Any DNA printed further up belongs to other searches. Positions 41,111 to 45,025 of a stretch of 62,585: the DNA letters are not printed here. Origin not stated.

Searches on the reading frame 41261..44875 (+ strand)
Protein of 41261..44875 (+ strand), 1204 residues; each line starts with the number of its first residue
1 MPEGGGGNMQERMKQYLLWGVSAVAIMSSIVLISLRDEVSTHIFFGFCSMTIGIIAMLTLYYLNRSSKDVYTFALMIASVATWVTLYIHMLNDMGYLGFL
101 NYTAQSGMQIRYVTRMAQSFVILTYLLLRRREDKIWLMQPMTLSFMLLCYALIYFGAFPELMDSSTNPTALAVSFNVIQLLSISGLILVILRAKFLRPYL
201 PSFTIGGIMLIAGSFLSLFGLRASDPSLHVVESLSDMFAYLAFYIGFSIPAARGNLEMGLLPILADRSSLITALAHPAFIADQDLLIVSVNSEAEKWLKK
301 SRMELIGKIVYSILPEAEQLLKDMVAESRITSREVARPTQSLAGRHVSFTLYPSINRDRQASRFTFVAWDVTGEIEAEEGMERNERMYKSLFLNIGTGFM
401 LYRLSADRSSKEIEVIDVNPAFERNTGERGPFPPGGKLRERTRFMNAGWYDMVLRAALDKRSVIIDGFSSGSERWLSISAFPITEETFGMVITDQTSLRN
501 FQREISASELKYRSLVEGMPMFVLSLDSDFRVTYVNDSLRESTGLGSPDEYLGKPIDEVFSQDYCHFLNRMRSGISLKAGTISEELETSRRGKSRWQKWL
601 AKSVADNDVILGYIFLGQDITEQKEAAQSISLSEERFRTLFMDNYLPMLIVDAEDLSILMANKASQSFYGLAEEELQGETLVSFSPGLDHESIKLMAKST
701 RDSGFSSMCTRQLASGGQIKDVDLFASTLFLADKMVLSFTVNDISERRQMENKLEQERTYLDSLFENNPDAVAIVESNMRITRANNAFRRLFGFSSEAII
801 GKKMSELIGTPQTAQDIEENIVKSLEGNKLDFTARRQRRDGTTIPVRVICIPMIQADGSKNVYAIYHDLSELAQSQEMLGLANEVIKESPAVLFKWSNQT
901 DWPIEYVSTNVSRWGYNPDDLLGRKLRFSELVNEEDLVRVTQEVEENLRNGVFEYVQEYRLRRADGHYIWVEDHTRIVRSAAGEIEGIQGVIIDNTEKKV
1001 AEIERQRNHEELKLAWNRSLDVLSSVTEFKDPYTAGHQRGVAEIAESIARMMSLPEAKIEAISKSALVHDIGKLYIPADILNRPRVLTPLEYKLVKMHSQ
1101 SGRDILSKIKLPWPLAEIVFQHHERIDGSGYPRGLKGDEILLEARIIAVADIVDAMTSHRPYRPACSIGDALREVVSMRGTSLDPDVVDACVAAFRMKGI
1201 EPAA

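Call 11: search_protein_families(library=pfam, proteins=[window:41261-44875:+], max_evalue=0.001)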
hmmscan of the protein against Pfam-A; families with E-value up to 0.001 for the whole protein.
window:41261-44875:+ (1204 aa): 12 families
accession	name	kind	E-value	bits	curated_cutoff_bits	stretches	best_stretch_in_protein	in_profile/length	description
PF13426.13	PAS_9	-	1.2e-49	167.3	27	3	769-871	1-103/103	PAS domain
PF08448.16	PAS_4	-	2.9e-46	156.7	23.1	3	765-873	1-109/110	PAS fold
PF00989.32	PAS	-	1.6e-42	144.5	22.6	4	761-859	3-102/113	PAS fold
PF13487.12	HD_5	-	1.1e-37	129.9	27.2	1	1022-1187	2-170/170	HD domain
PF08447.18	PAS_3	-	6.6e-27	94.1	25.6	2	906-992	3-89/89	PAS fold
PF13188.13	PAS_8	-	1.8e-24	85.2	21.8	1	761-811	3-50/65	PAS domain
PF01966.28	HD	-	2.2e-20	73.5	22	1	1035-1156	2-116/116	HD domain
PF17159.10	MASE3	-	8.8e-07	29.2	31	1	34-219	2-191/226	Membrane-associated sensor domain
PF24820.1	Diguanyl_cycl_sensor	-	1.5e-06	28.6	28.1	0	270-340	1-71/109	Diguanylate cyclase-like sensor domain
PF13596.12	PAS_10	-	6.1e-06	27.3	22.1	0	761-849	1-86/106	PAS domain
PF12860.13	PAS_7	-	7.6e-05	23.3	27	0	766-847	2-91/115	PAS fold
PF08446.17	PAS_2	-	0.00027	22.1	21.4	0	772-819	19-65/107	PAS fold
